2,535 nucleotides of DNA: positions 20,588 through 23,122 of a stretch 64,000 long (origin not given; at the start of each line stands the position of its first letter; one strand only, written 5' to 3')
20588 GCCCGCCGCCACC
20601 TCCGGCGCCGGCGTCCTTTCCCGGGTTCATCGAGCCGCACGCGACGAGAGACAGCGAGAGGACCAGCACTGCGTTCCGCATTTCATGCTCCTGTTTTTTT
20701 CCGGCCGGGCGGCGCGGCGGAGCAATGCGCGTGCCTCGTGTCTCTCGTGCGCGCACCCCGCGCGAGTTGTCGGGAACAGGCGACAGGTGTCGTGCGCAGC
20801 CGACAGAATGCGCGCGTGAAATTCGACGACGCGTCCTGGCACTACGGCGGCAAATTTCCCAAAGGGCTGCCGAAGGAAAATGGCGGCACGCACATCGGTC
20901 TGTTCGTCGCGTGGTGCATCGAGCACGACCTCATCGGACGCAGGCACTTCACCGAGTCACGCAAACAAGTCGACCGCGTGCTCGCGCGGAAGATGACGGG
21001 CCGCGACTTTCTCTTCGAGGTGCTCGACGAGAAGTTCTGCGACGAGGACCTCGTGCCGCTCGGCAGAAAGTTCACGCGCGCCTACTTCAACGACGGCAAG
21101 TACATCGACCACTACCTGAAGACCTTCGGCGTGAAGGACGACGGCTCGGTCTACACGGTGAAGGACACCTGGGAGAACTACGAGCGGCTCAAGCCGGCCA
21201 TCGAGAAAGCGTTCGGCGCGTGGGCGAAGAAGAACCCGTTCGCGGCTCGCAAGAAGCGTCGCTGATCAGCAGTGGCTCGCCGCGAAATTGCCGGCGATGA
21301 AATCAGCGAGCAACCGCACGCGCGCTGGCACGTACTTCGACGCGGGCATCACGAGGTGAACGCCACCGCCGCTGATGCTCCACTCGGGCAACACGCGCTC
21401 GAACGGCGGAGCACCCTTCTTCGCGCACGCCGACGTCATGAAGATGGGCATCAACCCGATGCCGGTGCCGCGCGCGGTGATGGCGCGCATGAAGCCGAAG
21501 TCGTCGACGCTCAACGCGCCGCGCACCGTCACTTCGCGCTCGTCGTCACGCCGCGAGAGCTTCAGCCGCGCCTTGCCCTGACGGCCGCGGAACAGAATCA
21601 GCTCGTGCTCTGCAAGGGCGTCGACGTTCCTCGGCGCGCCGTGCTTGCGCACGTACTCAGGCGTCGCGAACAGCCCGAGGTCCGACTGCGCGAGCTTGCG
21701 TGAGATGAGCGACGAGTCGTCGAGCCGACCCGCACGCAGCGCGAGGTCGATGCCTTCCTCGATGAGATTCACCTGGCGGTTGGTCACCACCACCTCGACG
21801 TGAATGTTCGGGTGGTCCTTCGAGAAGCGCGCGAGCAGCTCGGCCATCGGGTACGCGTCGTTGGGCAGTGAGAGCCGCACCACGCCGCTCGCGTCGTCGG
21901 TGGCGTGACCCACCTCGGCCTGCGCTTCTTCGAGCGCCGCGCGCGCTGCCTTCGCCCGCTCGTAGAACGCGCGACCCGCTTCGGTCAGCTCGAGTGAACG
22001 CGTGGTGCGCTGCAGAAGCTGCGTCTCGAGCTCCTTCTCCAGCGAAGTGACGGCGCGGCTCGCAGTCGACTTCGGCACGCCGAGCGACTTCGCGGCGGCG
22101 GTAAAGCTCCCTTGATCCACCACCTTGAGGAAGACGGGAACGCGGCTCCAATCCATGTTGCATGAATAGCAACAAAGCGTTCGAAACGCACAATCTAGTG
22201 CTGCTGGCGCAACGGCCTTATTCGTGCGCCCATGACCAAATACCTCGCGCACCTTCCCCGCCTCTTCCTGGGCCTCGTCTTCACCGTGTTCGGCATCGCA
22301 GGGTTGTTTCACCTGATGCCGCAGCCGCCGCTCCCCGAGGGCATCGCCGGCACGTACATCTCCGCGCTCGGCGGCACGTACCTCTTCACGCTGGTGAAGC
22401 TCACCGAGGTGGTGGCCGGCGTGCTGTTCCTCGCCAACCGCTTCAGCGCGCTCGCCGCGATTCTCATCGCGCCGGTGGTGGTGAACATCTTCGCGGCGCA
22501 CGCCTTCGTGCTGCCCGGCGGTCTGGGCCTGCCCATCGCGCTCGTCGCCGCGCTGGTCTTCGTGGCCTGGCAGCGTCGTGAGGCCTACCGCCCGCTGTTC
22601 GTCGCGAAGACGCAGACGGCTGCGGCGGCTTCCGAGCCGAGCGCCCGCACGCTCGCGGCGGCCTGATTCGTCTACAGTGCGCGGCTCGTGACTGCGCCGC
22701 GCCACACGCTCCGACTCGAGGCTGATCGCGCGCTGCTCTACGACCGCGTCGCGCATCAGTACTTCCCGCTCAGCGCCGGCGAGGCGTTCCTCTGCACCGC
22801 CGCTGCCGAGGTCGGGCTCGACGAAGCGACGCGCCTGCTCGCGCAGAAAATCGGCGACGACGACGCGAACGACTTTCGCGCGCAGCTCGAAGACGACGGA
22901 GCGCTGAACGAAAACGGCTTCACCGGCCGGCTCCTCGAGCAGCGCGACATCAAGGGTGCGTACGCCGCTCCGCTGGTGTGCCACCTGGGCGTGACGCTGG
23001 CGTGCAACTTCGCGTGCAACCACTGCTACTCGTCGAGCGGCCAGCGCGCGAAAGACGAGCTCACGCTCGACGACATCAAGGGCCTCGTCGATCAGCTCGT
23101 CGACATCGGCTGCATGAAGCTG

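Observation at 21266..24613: Candidate unclassified RiPP-like system: RRE-containing radical SAM/SPASM enzyme with two coupled small repeat peptides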

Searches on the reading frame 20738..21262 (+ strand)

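Call 42: search_protein_families(library=pfam, proteins=[window:20738-21262:+], max_evalue=10)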
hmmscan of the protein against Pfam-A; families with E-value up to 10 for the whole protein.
window:20738-21262:+ (175 aa): 1 family
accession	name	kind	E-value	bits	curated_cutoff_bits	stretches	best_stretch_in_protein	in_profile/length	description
PF25191.1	DUF7832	-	2.8e-36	124.6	27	1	28-139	1-113/115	Domain of unknown function (DUF7832)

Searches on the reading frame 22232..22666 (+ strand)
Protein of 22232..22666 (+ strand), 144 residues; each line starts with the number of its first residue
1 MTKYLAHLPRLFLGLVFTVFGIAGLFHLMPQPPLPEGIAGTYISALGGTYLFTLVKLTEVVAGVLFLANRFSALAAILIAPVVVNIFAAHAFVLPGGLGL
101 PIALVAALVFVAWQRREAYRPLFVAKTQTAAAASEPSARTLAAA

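Call 3: search_protein_families(library=ncbifam, proteins=[window:22232-22666:+], max_evalue=0.01)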
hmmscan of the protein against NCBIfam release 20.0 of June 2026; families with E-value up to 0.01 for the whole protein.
window:22232-22666:+ (144 aa): 0 families

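Call 4: search_protein_families(library=pfam, proteins=[window:22232-22666:+], max_evalue=0.01)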
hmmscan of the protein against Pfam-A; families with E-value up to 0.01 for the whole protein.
window:22232-22666:+ (144 aa): 1 family
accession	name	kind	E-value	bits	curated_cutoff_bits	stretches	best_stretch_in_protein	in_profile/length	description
PF07681.17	DoxX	-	0.00028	21.9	23.6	1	8-90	4-84/85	DoxX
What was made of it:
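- On DoxX (PF07681), for the upstream gene 22232..22666: 21.9 bits, E 2.8e-4 (call 4).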

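Call 42: search_protein_families(library=pfam, proteins=[window:22232-22663:+], max_evalue=10)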
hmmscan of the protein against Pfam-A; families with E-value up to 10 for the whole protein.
window:22232-22663:+ (144 aa): 2 families
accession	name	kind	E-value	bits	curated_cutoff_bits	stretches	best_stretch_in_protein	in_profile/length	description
PF07681.17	DoxX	-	0.00028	21.9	23.6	1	8-90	4-84/85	DoxX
PF07291.16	MauE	-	7.6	7.3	27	0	3-94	2-91/128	Methylamine utilisation protein MauE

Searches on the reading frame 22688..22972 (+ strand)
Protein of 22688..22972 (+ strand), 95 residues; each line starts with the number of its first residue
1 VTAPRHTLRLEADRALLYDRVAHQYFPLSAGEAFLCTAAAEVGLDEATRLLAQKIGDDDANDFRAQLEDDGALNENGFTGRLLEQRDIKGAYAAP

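Call 63: search_protein_families(library=pfam, proteins=[window:22688-22972:+], max_evalue=10)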
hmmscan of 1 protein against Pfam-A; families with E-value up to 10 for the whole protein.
window:22688-22972:+ (95 aa): 0 families
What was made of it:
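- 22688..22903 (+): N-terminal RRE-like domain (residues ~1-72; linker to ~95). No Pfam HMM hit (call 63).
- On RRE-dependent radical SAM/SPASM peptide maturase systems (general kind): Not detected by any Pfam HMM (call 63).
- Checked: Caveat: no Pfam model, including PqqD, hits these 95 aa even at E<=10 (call 63).
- The PqqD HMM does not detect the RRE (call 63).
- Tried and rejected: PqqD or any other Pfam model on the N-terminal 95 aa: no hit (call 63).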
